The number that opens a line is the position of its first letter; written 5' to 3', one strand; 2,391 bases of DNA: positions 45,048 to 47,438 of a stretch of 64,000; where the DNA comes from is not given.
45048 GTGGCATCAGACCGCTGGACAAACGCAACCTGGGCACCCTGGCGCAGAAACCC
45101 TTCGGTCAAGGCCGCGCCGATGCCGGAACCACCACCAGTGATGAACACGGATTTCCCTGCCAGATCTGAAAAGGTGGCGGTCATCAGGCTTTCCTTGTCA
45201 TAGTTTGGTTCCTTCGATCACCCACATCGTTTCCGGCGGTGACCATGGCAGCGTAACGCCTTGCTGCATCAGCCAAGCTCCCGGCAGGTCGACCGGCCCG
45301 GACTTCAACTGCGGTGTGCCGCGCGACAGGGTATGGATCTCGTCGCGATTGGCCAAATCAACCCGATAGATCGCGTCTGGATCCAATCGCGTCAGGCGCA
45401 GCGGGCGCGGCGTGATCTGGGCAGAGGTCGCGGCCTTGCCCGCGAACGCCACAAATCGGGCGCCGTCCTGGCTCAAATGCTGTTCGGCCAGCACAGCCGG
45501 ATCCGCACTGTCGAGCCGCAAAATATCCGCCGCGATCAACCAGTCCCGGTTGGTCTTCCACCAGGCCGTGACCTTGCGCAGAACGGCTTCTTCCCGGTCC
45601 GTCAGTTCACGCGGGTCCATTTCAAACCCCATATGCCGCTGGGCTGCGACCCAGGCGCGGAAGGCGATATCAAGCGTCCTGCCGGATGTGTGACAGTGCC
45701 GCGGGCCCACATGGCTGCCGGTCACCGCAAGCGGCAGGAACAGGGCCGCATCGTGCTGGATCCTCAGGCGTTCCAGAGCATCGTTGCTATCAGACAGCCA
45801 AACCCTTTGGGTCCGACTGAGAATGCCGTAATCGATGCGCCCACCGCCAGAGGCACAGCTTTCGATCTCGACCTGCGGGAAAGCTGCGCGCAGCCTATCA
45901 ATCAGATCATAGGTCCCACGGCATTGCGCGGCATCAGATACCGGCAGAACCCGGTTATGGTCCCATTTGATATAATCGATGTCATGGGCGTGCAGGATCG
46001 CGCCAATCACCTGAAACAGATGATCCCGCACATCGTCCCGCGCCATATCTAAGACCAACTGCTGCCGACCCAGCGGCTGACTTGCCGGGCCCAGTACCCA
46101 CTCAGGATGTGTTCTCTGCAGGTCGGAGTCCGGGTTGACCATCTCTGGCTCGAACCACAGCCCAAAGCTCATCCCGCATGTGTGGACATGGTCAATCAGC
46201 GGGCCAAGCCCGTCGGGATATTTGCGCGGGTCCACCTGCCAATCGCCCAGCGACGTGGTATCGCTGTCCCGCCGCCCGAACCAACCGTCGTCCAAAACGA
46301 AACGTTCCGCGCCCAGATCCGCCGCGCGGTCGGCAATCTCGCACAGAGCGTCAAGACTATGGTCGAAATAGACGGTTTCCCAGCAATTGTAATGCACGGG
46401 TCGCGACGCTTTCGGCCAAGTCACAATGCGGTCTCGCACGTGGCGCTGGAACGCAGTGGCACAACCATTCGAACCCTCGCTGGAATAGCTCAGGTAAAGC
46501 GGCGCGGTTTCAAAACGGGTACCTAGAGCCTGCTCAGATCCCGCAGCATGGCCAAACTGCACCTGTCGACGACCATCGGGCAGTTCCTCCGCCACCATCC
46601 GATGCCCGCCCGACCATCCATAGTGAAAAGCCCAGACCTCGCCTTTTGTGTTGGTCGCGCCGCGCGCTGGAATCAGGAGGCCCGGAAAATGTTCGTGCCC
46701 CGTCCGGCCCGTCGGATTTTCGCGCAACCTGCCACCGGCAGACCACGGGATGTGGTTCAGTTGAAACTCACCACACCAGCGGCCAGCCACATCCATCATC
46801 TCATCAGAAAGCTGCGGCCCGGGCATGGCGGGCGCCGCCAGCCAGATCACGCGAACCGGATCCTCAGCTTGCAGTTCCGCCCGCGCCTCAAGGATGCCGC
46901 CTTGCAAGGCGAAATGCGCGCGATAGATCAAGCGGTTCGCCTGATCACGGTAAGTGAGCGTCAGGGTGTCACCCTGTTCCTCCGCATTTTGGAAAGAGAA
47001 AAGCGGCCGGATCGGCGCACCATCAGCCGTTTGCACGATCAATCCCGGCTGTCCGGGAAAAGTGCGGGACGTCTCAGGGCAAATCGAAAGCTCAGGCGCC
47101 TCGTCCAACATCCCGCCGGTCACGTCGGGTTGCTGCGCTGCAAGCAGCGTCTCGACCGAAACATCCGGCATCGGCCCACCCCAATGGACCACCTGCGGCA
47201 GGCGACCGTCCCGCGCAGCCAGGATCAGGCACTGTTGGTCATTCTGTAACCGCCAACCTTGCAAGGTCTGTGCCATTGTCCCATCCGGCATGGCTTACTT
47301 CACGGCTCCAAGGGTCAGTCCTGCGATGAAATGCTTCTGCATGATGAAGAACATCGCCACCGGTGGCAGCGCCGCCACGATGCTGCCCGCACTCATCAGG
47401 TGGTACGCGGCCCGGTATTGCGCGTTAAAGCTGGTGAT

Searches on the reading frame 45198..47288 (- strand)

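Call 62: search_protein_families(library=pfam, proteins=[window:45198-47288:-], max_evalue=0.00001)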
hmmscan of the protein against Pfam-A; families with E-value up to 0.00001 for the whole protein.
window:45198-47288:- (696 aa): 3 families
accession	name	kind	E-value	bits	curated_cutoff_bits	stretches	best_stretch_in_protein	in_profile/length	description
PF02065.24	Melibiase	-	6.9e-104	348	27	1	259-585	2-345/347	Melibiase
PF16875.11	Glyco_hydro_36N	-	5.6e-27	95.3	27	1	30-246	2-242/253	Glycosyl hydrolase family 36 N-terminal domain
PF16874.11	Glyco_hydro_36C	-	1.2e-06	29.2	27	1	603-683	5-67/77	Glycosyl hydrolase family 36 C-terminal domain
